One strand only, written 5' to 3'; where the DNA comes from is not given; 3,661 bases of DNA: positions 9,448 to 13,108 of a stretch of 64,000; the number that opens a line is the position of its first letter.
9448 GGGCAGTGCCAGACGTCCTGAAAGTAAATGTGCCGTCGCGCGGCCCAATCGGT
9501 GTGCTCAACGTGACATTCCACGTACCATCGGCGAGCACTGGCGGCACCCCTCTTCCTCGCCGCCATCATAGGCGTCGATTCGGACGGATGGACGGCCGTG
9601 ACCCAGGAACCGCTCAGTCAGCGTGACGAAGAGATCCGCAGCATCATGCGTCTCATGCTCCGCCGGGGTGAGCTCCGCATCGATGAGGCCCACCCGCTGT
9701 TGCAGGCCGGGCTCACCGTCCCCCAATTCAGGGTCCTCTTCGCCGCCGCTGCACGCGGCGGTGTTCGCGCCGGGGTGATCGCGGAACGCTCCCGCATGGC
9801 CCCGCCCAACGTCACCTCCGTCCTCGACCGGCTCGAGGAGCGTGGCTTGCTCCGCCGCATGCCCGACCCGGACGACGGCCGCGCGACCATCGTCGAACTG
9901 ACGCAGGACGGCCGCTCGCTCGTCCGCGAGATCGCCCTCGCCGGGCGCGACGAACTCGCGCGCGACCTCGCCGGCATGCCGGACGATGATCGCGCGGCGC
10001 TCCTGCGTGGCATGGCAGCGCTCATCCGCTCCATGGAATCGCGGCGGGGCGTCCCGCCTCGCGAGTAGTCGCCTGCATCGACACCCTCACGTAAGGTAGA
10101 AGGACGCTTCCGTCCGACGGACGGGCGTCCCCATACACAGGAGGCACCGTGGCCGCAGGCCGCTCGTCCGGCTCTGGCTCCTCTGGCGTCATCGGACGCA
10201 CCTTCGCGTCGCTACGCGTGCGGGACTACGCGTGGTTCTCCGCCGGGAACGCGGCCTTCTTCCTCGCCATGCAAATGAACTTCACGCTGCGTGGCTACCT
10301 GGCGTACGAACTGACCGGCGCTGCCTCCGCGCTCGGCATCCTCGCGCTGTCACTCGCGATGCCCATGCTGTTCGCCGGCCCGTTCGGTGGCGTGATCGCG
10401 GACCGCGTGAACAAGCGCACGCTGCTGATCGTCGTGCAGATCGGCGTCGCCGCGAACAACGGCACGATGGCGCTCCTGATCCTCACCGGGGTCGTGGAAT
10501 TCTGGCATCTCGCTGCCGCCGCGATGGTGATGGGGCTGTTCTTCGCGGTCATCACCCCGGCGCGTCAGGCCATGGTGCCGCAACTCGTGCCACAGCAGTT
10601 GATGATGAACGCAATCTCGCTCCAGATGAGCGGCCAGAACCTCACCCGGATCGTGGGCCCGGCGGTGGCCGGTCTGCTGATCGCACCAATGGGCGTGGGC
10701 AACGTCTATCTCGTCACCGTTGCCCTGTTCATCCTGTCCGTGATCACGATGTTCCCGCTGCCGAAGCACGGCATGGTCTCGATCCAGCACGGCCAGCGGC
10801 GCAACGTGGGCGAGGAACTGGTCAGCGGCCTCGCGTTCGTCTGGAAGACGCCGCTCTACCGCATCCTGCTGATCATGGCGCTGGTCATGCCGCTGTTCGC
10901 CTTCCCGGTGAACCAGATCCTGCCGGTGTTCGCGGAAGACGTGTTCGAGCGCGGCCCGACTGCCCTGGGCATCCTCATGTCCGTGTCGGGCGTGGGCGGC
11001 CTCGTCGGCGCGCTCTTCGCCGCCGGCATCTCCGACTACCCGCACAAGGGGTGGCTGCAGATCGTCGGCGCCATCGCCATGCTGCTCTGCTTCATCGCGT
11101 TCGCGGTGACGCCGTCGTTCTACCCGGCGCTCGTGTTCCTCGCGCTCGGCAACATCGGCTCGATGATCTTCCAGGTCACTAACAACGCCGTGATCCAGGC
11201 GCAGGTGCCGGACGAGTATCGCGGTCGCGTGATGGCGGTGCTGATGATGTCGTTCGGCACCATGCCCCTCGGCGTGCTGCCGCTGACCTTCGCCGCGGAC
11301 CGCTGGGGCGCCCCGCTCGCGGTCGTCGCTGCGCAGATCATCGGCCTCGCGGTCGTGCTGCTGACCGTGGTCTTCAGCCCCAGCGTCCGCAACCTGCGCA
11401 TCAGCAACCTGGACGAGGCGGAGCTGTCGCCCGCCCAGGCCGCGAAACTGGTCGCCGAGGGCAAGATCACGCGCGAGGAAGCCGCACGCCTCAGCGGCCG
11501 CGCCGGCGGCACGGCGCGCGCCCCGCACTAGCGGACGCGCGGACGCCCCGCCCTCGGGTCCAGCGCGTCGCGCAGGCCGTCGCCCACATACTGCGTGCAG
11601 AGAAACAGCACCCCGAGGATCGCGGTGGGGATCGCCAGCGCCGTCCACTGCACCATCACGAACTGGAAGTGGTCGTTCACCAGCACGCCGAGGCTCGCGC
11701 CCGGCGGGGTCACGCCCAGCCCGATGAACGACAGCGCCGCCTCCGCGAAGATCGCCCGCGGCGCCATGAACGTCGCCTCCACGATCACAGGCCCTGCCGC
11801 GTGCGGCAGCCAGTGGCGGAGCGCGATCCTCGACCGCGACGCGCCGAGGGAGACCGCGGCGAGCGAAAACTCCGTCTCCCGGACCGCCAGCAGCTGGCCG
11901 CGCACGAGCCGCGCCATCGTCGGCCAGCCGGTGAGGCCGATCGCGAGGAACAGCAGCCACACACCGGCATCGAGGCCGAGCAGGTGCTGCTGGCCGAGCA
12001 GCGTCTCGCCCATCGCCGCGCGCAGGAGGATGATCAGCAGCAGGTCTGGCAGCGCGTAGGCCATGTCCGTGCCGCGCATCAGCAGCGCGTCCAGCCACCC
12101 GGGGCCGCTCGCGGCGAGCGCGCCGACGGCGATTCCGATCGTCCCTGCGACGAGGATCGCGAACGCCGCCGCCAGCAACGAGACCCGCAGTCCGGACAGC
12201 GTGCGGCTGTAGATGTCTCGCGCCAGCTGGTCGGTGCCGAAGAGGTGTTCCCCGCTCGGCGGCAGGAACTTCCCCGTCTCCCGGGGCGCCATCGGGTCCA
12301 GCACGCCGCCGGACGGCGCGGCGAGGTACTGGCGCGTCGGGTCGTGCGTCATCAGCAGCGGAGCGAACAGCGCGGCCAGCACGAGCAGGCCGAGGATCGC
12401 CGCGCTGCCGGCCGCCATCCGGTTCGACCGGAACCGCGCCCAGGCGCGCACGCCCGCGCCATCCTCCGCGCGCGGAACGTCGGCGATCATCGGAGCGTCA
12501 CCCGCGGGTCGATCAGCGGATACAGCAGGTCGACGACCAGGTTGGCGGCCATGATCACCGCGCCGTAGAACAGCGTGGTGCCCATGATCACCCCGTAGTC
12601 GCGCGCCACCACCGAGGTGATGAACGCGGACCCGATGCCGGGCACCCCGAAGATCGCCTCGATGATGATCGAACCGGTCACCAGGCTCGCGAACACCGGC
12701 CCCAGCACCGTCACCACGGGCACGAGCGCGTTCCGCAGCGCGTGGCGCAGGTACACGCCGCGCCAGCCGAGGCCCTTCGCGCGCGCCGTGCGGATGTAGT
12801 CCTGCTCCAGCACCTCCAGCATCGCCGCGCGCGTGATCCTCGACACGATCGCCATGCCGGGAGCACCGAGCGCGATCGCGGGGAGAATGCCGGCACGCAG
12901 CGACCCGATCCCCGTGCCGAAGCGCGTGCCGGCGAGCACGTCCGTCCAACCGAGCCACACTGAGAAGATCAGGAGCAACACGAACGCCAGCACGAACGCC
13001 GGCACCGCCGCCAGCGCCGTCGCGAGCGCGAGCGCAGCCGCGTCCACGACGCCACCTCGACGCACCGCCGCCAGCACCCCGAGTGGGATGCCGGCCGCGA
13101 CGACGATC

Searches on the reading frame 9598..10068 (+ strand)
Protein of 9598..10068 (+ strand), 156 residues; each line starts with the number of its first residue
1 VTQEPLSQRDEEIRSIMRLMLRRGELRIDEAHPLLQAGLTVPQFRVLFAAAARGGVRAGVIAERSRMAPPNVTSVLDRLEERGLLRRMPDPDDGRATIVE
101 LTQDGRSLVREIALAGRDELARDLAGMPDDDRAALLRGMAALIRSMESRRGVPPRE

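Call 49: search_protein_families(library=pfam, proteins=[window:9598-10068:+], max_evalue=0.0001)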
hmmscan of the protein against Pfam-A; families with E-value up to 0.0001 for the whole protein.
window:9598-10068:+ (156 aa): 4 families
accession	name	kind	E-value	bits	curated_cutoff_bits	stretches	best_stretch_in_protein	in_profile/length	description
PF01047.28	MarR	-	8.6e-16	58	24.6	1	39-96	1-58/59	MarR family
PF12802.13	MarR_2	-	1.1e-14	54.8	27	1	38-96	2-61/61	MarR family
PF22381.2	Staph_reg_Sar_Rot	-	6.2e-07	29.9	27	1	37-112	10-85/85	Transcriptional regulator SarA/Rot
PF13463.12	HTH_27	-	5.8e-06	26.9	22.2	1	71-105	35-68/68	Winged helix DNA-binding domain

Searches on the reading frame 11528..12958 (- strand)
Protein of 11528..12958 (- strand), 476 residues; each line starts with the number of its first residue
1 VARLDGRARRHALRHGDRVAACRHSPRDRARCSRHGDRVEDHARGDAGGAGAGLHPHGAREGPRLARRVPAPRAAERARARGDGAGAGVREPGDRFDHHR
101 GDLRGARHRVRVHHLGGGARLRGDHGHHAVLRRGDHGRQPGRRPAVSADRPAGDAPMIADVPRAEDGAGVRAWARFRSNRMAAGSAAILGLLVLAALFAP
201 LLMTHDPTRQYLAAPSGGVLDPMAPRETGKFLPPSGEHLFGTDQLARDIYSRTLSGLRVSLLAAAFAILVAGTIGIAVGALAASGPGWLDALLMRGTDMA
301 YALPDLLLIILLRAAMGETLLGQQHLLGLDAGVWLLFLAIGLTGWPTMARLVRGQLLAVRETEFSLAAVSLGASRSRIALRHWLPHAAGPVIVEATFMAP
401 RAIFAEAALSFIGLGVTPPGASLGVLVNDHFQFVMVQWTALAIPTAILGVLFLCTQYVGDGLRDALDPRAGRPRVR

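Call 49: search_protein_families(library=pfam, proteins=[window:11528-12958:-], max_evalue=0.0001)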
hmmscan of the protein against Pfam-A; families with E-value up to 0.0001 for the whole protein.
window:11528-12958:- (476 aa): 2 families
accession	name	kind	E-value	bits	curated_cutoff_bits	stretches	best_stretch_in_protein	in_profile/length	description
PF00528.27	BPD_transp_1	-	1.3e-23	84.2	26.4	1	275-470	1-182/184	Binding-protein-dependent transport system inner membrane component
PF12911.12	OppC_N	-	2.5e-12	46.9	23.9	1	171-213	5-47/53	N-terminal TM domain of oligopeptide transport permease C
